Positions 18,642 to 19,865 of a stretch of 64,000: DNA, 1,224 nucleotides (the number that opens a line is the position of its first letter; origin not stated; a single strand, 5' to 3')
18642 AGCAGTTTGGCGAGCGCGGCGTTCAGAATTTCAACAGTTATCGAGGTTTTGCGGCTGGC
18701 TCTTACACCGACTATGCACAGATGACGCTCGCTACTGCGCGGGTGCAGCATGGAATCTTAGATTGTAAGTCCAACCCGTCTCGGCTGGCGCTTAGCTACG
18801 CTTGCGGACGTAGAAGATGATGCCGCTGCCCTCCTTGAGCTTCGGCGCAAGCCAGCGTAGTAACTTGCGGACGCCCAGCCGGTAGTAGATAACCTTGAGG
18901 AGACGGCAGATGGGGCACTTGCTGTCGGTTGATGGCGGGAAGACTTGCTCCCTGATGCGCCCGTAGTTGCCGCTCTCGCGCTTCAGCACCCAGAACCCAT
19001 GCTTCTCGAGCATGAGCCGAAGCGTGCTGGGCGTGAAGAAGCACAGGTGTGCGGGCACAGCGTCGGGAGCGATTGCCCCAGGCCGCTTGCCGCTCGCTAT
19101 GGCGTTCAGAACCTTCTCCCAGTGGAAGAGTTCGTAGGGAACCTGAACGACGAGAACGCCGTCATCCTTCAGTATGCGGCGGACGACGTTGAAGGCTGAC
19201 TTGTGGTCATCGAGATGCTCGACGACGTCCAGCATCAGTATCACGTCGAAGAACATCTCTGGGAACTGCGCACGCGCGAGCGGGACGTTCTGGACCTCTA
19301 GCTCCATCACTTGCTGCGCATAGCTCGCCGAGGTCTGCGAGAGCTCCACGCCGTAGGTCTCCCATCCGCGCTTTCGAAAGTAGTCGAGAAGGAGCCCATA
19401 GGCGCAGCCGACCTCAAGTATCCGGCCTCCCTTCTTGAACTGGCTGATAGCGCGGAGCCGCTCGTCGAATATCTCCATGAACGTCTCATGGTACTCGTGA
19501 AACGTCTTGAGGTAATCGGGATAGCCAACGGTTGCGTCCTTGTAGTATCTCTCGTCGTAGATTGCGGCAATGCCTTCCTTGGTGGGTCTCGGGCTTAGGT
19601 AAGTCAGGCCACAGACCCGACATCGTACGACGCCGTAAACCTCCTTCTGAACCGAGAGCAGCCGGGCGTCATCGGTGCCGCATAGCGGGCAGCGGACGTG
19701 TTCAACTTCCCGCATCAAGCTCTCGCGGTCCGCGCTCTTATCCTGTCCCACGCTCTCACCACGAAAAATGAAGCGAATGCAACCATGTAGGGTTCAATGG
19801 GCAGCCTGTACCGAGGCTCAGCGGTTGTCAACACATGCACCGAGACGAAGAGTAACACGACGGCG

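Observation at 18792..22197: Translationally coupled operon: radical SAM/SPASM, GT-C membrane glycosyltransferase and Zn-ribbon SAM methyltransferase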

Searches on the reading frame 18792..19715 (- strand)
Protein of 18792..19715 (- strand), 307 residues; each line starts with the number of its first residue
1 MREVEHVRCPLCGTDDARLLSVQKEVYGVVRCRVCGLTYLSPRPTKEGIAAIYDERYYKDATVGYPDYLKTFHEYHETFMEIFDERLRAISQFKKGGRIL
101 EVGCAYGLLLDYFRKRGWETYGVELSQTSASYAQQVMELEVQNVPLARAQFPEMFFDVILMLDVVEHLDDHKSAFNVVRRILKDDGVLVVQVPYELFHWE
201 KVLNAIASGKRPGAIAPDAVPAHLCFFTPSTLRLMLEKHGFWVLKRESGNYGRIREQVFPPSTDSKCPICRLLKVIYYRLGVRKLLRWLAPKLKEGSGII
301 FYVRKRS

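Call 4: search_protein_families(library=pfam, proteins=[window:18792-19715:-], max_evalue=0.01)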
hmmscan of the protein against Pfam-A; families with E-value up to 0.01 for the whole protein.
window:18792-19715:- (307 aa): 7 families
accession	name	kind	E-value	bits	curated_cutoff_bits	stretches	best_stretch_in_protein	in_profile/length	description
PF13489.12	Methyltransf_23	-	8.1e-26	91.1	27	1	78-244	5-162/164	Methyltransferase domain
PF08241.18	Methyltransf_11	-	1.9e-15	57.7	21.2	1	100-190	1-95/95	Methyltransferase domain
PF08242.18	Methyltransf_12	-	1.4e-13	51.9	30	1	100-188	1-98/98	Methyltransferase domain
PF13649.12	Methyltransf_25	-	2e-11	44.8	27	1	99-186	1-97/97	Methyltransferase domain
PF02353.26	CMAS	-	1e-07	32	27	1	92-192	59-166/273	Mycolic acid cyclopropane synthetase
PF13847.12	Methyltransf_31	-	1.2e-07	32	27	1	94-194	2-113/145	Methyltransferase domain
PF07021.18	MetW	-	1.6e-07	31.6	21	1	93-214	11-130/193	Methionine biosynthesis protein MetW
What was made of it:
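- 18792..19715 (-): Class I SAM-dependent methyltransferase, 307 aa (HUT03976.1), with an N-terminal four-Cys Zn-ribbon (CPLC-x19-CRVC) and a basic C-terminal tail. Pfam Methyltransf_23 91.1 bits (call 4).
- On Class I SAM-dependent methyltransferase (Methyltransf_23 type): PF13489 scores 91.1 bits against a 27 cut-off (call 4).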

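Call 5: search_protein_families(library=ncbifam, proteins=[window:18792-19715:-], max_evalue=0.01)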
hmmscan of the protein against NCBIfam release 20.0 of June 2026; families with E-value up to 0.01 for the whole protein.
window:18792-19715:- (307 aa): 14 families
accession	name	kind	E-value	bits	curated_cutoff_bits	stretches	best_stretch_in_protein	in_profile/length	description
NF045667.1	MTase_DVU1556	equivalog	5.6e-11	42.3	155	1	85-190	12-119/213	DVU_1556 family methyltransferase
TIGR01983.1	UbiG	equivalog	2e-10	40.3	102.95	1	93-255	47-214/228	bifunctional 2-polyprenyl-6-hydroxyphenol methylase/3-demethylubiquinol 3-O-methyltransferase UbiG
NF008686.0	PRK11705.1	equivalog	2.8e-09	36.5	400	1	92-191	164-266/383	cyclopropane fatty acyl phospholipid synthase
TIGR02081.1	metW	equivalog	4.7e-07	29.5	189.5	1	93-212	11-128/194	methionine biosynthesis protein MetW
NF043040.1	corrin_prot_MT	hypoth_equivalog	5.2e-06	26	180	1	89-190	34-147/216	corrinoid protein-associated methyltransferase CpaM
TIGR02021.1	BchM-ChlM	equivalog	8.9e-05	22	158.9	1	85-173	43-136/218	magnesium protoporphyrin IX methyltransferase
NF041255.1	mycofact_MftM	equivalog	0.00021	20.7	200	1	92-195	136-244/289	mycofactocin oligosaccharide methyltransferase MftM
TIGR04345.1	ovoA_Cterm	equivalog_domain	0.00057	19.5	170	0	156-196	135-175/242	putative 4-mercaptohistidine N1-methyltransferase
TIGR02072.1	BioC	equivalog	0.0008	19.3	184.95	1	95-191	34-133/244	malonyl-ACP O-methyltransferase BioC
NF053839.1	CPFASynBruc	equivalog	0.0017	17.4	600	1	92-190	171-276/410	cyclopropane fatty acid synthase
TIGR03587.1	Pse_Me-ase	hypoth_equivalog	0.0018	18.4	112.05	1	81-170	32-120/204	pseudaminic acid biosynthesis-associated methylase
NF010703.0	PRK14103.1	equivalog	0.0018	17.8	320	1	82-194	17-128/256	trans-aconitate 2-methyltransferase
NF041536.1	ArsM_DUF2284_UU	exception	0.0026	16.2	575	1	90-190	71-180/459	arsenite methyltransferase/DUF2284 domain selenoprotein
NF002463.0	PRK01683.1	equivalog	0.0087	15.7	297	0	97-196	33-134/258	trans-aconitate 2-methyltransferase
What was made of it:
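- The MTase has weak CMAS, UbiG and CFA-synthase hits (calls 4, 5).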

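Call 31: search_solved_structures(query=window:18792-19715:-, max_evalue=0.001)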
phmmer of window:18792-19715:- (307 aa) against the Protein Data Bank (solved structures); distinct sequences matched with E-value up to 0.001: 17.
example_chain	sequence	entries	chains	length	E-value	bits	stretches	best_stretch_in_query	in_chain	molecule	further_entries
3cc8_A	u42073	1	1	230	1.6e-08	37.5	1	94-270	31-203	Putative methyltransferase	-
3dli_A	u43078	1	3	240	1e-07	34.7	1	66-175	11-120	methyltransferase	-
1ve3_A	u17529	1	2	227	8.7e-07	31.7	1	64-190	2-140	hypothetical protein PH0226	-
2avn_A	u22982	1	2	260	3.8e-06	29.6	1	93-193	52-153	ubiquinone/menaquinone biosynthesis methyltransferase-related protein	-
9we4_B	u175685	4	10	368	4.5e-06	29.4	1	72-191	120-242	N-methyltransferase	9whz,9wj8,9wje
9wj7_B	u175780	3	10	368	1.2e-05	28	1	72-191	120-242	N-methyltransferase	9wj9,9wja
9rfr_A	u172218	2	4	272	1.2e-05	28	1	93-192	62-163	Ubiquinone biosynthesis O-methyltransferase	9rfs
9whw_B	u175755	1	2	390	8.9e-05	25.1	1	86-191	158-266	N-methyltransferase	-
3i9f_A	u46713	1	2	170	0.0001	24.9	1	84-190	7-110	Putative type 11 methyltransferase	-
3l8d_A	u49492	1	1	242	0.00021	23.9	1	93-190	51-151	Methyltransferase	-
4mwz_A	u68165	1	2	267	0.00031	23.3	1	86-205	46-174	Phosphoethanolamine N-methyltransferase, putative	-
5kn4_A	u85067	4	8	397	0.00032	23.3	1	67-191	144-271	Pavine N-methyltransferase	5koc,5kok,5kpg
4iv0_A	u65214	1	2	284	0.00034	23.2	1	86-205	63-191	Phosphoethanolamine N-methyltransferase, putative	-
4iv8_A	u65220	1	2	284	0.00065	22.3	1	93-206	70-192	Phosphoethanolamine N-methyltransferase,putative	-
5wp5_A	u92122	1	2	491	0.00073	22.1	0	88-190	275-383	Phosphomethylethanolamine N-methyltransferase 2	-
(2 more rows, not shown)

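Call 73: find_homologous_proteins(query=window:18792-19715:-, max_evalue=1e-8)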
Query window:18792-19715:- (307 aa): 74 proteins with E <= 1e-8 among 1672 candidates.
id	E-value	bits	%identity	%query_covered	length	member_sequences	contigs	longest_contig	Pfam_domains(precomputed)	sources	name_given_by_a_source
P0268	5.9e-209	711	100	100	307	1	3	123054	PF07021.19,PF13847.13,PF13489.13,PF02353.27,PF13649.13,PF08241.19,PF08242.19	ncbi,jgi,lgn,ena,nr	ncbi:MAG TPA: class I SAM-dependent methyltransferase [bacterium]|nr:class I SAM-dependent methyltra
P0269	6.0e-193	658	93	100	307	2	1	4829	PF07021.19,PF13847.13,PF13489.13,PF02353.27,PF13649.13,PF08241.19,PF08242.19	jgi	-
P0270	3.4e-180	616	86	100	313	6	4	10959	PF07021.19,PF13847.13,PF13489.13,PF02353.27,PF13649.13,PF08241.19,PF08242.19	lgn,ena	-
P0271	1.5e-160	552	75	99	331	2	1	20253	PF07021.19,PF13847.13,PF13489.13,PF13649.13,PF08241.19,PF08242.19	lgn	-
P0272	3.4e-160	550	76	99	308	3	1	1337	PF07021.19,PF13847.13,PF13489.13,PF02353.27,PF13649.13,PF08241.19,PF08242.19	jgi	jgi:2-polyprenyl-3-methyl-5-hydroxy-6-metoxy-1,4-benzoquinol methylase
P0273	4.5e-157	540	73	99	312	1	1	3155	PF07021.19,PF13847.13,PF13489.13,PF13649.13,PF08241.19,PF08242.19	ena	-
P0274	7.5e-156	536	74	99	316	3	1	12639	PF07021.19,PF13847.13,PF13489.13,PF13649.13,PF08241.19,PF08242.19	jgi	-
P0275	2.9e-152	524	72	99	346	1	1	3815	PF07021.19,PF13847.13,PF13489.13,PF02353.27,PF13649.13,PF08241.19,PF08242.19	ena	-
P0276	2.9e-147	508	70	99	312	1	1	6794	PF13847.13,PF13489.13,PF13649.13,PF08241.19,PF08242.19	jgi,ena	-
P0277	2.9e-144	498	69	100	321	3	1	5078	PF07021.19,PF13847.13,PF13489.13,PF02353.27,PF13649.13,PF08241.19,PF08242.19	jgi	-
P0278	8.1e-141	487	68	100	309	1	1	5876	PF07021.19,PF13847.13,PF13489.13,PF13649.13,PF08241.19,PF08242.19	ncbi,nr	ncbi:MAG: class I SAM-dependent methyltransferase [Candidatus Coatesbacteria bacterium]|nr:class I S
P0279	7.3e-137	474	68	100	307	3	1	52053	PF07021.19,PF13847.13,PF13489.13,PF13649.13,PF08241.19,PF08242.19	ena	-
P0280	1.5e-89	318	47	97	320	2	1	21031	PF07021.19,PF13847.13,PF13489.13,PF13649.13,PF08241.19,PF08242.19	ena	-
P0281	1.7e-88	315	48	97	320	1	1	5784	PF07021.19,PF13847.13,PF13489.13,PF13649.13,PF08241.19,PF08242.19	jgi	jgi:2-polyprenyl-3-methyl-5-hydroxy-6-metoxy-1,4-benzoquinol methylase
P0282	2.0e-87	311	48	97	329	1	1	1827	PF07021.19,PF13847.13,PF13489.13,PF13649.13,PF08241.19,PF08242.19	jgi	jgi:2-polyprenyl-3-methyl-5-hydroxy-6-metoxy-1,4-benzoquinol methylase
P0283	2.4e-86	308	49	97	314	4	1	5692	PF13847.13,PF13489.13,PF13649.13,PF08241.19,PF08242.19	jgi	jgi:SAM-dependent methyltransferase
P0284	2.6e-86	308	46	96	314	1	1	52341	PF13847.13,PF13489.13,PF13649.13,PF08241.19,PF08242.19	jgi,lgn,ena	-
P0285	4.8e-86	307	48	98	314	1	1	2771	PF07021.19,PF13847.13,PF13489.13,PF13649.13,PF08241.19,PF08242.19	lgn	-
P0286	1.3e-85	306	47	98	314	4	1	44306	PF07021.19,PF13847.13,PF13489.13,PF13649.13,PF08241.19,PF08242.19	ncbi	ncbi:MAG: class I SAM-dependent methyltransferase [Candidatus Aegiribacteria sp.]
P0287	1.6e-85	305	49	97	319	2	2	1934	PF07021.19,PF13847.13,PF13489.13,PF13649.13,PF08241.19,PF08242.19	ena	-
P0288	1.0e-84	303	48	98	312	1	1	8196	PF07021.19,PF13847.13,PF13489.13,PF13649.13,PF08241.19,PF08242.19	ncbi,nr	ncbi:MAG: methyltransferase domain-containing protein [Candidatus Aegiribacteria sp.]|nr:methyltrans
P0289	1.2e-84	302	48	97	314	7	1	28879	PF13847.13,PF13489.13,PF13649.13,PF08241.19,PF08242.19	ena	-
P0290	2.2e-84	301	48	97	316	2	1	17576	PF13847.13,PF13489.13,PF13649.13,PF08241.19,PF08242.19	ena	-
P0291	2.4e-84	301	47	97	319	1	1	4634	PF13847.13,PF13489.13,PF13649.13,PF08241.19,PF08242.19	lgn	-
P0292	3.9e-84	301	47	98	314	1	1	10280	PF07021.19,PF13847.13,PF13489.13,PF13649.13,PF08241.19,PF08242.19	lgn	-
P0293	1.1e-83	299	47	97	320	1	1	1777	PF07021.19,PF13489.13,PF13649.13,PF08241.19,PF08242.19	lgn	-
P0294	1.9e-83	298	47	97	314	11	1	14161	PF13847.13,PF13489.13,PF13649.13,PF08241.19,PF08242.19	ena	-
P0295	2.7e-83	298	46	98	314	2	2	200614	PF07021.19,PF13847.13,PF13489.13,PF13649.13,PF08241.19,PF08242.19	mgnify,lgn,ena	mgnify:CR=1 FL=1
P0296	4.3e-83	297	48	97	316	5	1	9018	PF13847.13,PF13489.13,PF13649.13,PF08241.19,PF08242.19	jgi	jgi:SAM-dependent methyltransferase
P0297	5.8e-83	297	47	97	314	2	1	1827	PF13847.13,PF13489.13,PF13649.13,PF08241.19,PF08242.19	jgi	jgi:SAM-dependent methyltransferase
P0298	7.2e-83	296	47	97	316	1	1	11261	PF13847.13,PF13489.13,PF13649.13,PF08241.19,PF08242.19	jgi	jgi:SAM-dependent methyltransferase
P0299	3.4e-82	294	48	97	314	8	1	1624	PF13847.13,PF13489.13,PF13649.13,PF08241.19,PF08242.19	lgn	-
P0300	7.5e-82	293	46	98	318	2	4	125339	PF07021.19,PF13847.13,PF13489.13,PF13649.13,PF08241.19,PF08242.19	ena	-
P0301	8.0e-82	293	48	90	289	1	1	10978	PF07021.19,PF13847.13,PF13489.13,PF13649.13,PF08241.19,PF08242.19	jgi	jgi:2-polyprenyl-3-methyl-5-hydroxy-6-metoxy-1,4-benzoquinol methylase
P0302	2.9e-81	291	47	97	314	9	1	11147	PF13847.13,PF13489.13,PF13649.13,PF08241.19,PF08242.19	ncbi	ncbi:MAG: class I SAM-dependent methyltransferase [bacterium]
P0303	3.4e-81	291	46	97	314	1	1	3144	PF07021.19,PF13847.13,PF13489.13,PF13649.13,PF08241.19,PF08242.19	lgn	-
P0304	3.8e-81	291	46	98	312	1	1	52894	PF07021.19,PF13847.13,PF13489.13,PF13649.13,PF08241.19,PF08242.19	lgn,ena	-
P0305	8.1e-81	290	50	87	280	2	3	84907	PF07021.19,PF13847.13,PF13489.13,PF13649.13,PF08241.19,PF08242.19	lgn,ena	-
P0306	9.4e-81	290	47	97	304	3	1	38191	PF13489.13,PF13649.13,PF08241.19,PF08242.19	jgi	jgi:SAM-dependent methyltransferase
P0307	7.1e-80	287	44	99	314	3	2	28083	PF13847.13,PF13489.13,PF13649.13,PF08241.19,PF08242.19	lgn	-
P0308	8.2e-80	286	47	99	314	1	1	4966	PF13489.13,PF13649.13,PF08241.19,PF08242.19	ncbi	-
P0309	2.1e-79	285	46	97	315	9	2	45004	PF13847.13,PF13489.13,PF13649.13,PF08241.19,PF08242.19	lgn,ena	-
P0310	2.1e-78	282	47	99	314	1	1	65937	PF13847.13,PF13489.13,PF13649.13,PF08241.19,PF08242.19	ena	-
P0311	7.1e-78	280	46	97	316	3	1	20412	PF13847.13,PF13489.13,PF13649.13,PF08241.19,PF08242.19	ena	-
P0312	9.3e-78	280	44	97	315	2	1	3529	PF07021.19,PF13847.13,PF13489.13,PF13649.13,PF08241.19,PF08242.19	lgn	-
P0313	1.9e-77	279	44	97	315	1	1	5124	PF13847.13,PF13489.13,PF13649.13,PF08241.19,PF08242.19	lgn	-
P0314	5.0e-77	277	45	97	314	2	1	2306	PF07021.19,PF13847.13,PF13489.13,PF13649.13,PF08241.19,PF08242.19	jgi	jgi:2-polyprenyl-3-methyl-5-hydroxy-6-metoxy-1,4-benzoquinol methylase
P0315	3.0e-76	275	43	97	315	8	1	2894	PF13847.13,PF13489.13,PF08003.18,PF13649.13,PF08241.19,PF08242.19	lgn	-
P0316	6.9e-76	274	45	97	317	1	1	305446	PF13847.13,PF13489.13,PF13649.13,PF08241.19,PF08242.19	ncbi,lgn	-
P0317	9.9e-76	273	44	98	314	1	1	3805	PF13847.13,PF13489.13,PF13649.13,PF08241.19,PF08242.19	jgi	jgi:SAM-dependent methyltransferase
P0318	7.2e-75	270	46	90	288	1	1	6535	PF07021.19,PF13847.13,PF13489.13,PF13649.13,PF08241.19,PF08242.19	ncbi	-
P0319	2.5e-74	268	46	97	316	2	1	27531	PF13489.13,PF13649.13,PF08241.19,PF08242.19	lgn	-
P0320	1.0e-73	266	43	98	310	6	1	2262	PF07021.19,PF13847.13,PF13489.13,PF13649.13,PF08241.19,PF08242.19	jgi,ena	-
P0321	1.2e-71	260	42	98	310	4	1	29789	PF07021.19,PF13847.13,PF13489.13,PF13649.13,PF08241.19,PF08242.19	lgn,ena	-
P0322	1.8e-62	230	45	79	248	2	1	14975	PF07021.19,PF13489.13,PF13649.13,PF08241.19,PF08242.19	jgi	-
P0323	5.2e-31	126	34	73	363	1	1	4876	PF13847.13,PF13489.13,PF13649.13,PF08241.19,PF08242.19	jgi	jgi:SAM-dependent methyltransferase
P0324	3.3e-28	117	35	80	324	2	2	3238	PF07021.19,PF13847.13,PF13489.13,PF13649.13,PF08241.19,PF08242.19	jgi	-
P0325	3.4e-27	114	38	72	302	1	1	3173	PF07021.19,PF13847.13,PF13489.13,PF13649.13,PF01209.25,PF08241.19,PF08242.19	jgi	jgi:2-polyprenyl-3-methyl-5-hydroxy-6-metoxy-1,4-benzoquinol methylase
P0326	2.6e-23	101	33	77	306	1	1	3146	PF13847.13,PF13489.13,PF13649.13,PF08241.19,PF08242.19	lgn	-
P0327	1.4e-19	89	30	77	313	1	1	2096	PF07021.19,PF13847.13,PF13489.13,PF13649.13,PF08241.19,PF08242.19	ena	-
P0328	1.4e-18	85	29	78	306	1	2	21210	PF13847.13,PF13489.13,PF13649.13,PF08241.19,PF08242.19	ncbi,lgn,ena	-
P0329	8.2e-17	80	35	49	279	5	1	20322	PF13847.13,PF13489.13,PF02353.27,PF13649.13,PF08241.19,PF08242.19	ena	-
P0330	8.8e-15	73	29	69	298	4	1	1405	PF07021.19,PF13847.13,PF13489.13,PF08003.18,PF13649.13,PF08241.19,PF08242.19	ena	-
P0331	9.1e-15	73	29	91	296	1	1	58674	PF13847.13,PF13489.13,PF13649.13,PF08241.19,PF08242.19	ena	-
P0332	1.9e-14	72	30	77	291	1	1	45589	PF13847.13,PF13489.13,PF13649.13,PF08241.19,PF08242.19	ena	-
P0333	2.0e-14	72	30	77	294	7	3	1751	PF13847.13,PF13489.13,PF13649.13,PF08241.19,PF08242.19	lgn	-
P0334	2.3e-14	71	28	73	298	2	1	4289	PF07021.19,PF13847.13,PF13489.13,PF13649.13,PF08241.19,PF08242.19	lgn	-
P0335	5.2e-13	67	30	69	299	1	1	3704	PF13847.13,PF13489.13,PF13649.13,PF08241.19,PF08242.19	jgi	jgi:2-polyprenyl-3-methyl-5-hydroxy-6-metoxy-1,4-benzoquinol methylase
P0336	1.0e-12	66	30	78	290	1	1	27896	PF07021.19,PF13489.13,PF13649.13,PF08241.19,PF08242.19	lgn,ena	-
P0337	3.6e-12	64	33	51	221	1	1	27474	PF13847.13,PF13489.13,PF13649.13,PF05219.18,PF08241.19,PF08242.19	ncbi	ncbi:MAG: class I SAM-dependent methyltransferase [Sulfurospirillum sp.]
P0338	4.9e-12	64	28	97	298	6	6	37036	PF07021.19,PF13847.13,PF13489.13,PF13649.13,PF08241.19,PF08242.19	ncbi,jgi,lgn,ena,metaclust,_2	metaclust:\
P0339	4.7e-11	61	27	84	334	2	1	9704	PF07021.19,PF13847.13,PF13489.13,PF08003.18,PF13649.13,PF08241.19,PF08242.19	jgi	jgi:SAM-dependent methyltransferase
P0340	4.7e-11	61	30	49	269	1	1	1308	PF13847.13,PF13489.13,PF13649.13,PF08241.19,PF08242.19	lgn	-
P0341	6.0e-10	57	30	77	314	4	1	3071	PF13847.13,PF13489.13,PF05219.18,PF08241.19,PF08242.19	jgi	jgi:SAM-dependent methyltransferase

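Call 74: find_encoding_contigs(protein=P0286, flank=8000, max_places=1)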
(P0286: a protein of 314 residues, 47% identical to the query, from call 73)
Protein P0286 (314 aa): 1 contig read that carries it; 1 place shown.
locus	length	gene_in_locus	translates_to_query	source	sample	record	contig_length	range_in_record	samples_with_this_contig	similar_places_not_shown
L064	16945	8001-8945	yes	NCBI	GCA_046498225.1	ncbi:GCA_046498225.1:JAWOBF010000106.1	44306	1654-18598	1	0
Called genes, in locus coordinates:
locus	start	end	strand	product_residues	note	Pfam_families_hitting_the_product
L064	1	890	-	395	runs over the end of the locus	PF00180:Iso_dh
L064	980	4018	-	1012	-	PF00930:DPPIV_N (faint), PF26549:Tricorn_N, PF07676:PD40 (weak), PF26550:Tricorn_2nd, PF26549:Tricorn_N, PF14684:Tricorn_C1, PF17820:PDZ_6 (weak), PF03572:Peptidase_S41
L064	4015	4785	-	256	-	PF08241:Methyltransf_11, PF08242:Methyltransf_12 (weak), PF13649:Methyltransf_25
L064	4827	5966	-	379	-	PF13231:PMT_2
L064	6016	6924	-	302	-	PF01551:Peptidase_M23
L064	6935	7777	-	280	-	PF00140:Sigma70_r1_2, PF04542:Sigma70_r2, PF04539:Sigma70_r3, PF04545:Sigma70_r4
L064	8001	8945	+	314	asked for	PF13489:Methyltransf_23, PF07021:MetW (weak), PF13847:Methyltransf_31, PF08241:Methyltransf_11, PF08242:Methyltransf_12, PF13649:Methyltransf_25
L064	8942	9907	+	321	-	PF00483:NTP_transferase, PF12804:NTP_transf_3, PF25084:LbH_EIF2B (faint)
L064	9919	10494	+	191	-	PF13580:SIS_2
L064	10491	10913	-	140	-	PF13717:Zn_ribbon_4, PF13719:Zn_ribbon_5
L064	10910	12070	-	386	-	PF00155:Aminotran_1_2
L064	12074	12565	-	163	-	PF01467:CTP_transf_like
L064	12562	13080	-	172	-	PF03602:Cons_hypoth95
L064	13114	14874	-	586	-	PF11741:AMIN, PF07660:STN (faint), PF03958:Secretin_N, PF00263:Secretin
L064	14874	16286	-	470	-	-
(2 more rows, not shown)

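Call 75: find_encoding_contigs(protein=P0295, flank=8000, max_places=1)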
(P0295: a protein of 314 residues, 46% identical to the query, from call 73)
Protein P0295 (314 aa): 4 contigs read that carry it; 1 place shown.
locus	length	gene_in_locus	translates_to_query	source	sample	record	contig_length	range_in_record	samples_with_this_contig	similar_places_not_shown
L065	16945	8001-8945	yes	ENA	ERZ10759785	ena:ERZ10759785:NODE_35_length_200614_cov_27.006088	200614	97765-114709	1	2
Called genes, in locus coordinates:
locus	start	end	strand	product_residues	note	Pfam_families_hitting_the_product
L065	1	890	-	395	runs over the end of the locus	PF00180:Iso_dh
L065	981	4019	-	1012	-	PF00930:DPPIV_N (faint), PF26549:Tricorn_N, PF07676:PD40, PF26550:Tricorn_2nd, PF26549:Tricorn_N, PF14684:Tricorn_C1, PF17820:PDZ_6 (weak), PF03572:Peptidase_S41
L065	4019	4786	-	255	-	PF08241:Methyltransf_11, PF08242:Methyltransf_12 (weak), PF13649:Methyltransf_25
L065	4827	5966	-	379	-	PF13231:PMT_2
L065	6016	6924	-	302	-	PF01551:Peptidase_M23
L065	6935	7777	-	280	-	PF00140:Sigma70_r1_2, PF04542:Sigma70_r2, PF04539:Sigma70_r3, PF04545:Sigma70_r4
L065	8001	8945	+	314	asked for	PF13489:Methyltransf_23, PF07021:MetW (weak), PF13847:Methyltransf_31, PF08241:Methyltransf_11, PF08242:Methyltransf_12, PF13649:Methyltransf_25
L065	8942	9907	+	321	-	PF00483:NTP_transferase, PF12804:NTP_transf_3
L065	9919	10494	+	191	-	PF13580:SIS_2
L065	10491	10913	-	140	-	PF13717:Zn_ribbon_4, PF13719:Zn_ribbon_5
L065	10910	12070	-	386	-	PF00155:Aminotran_1_2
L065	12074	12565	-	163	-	PF01467:CTP_transf_like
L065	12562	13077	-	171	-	PF03602:Cons_hypoth95, PF13578:Methyltransf_24 (faint)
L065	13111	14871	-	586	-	PF11741:AMIN, PF07660:STN (faint), PF03958:Secretin_N, PF00263:Secretin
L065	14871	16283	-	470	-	-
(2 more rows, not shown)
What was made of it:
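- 18792..19715 (-): Relatives at 42-50% identity are co-operonic with a sugar-1-phosphate nucleotidyltransferase and a GmhA-like SIS_2 isomerase (calls 73-75).
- At 42-50% identity they overlap a sugar-1-P nucleotidyltransferase gene and are followed by a GmhA-like isomerase, with a PMT_2 nearby (calls 73-75). MTase relatives sit beside NDP-sugar genes (calls 74, 75).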
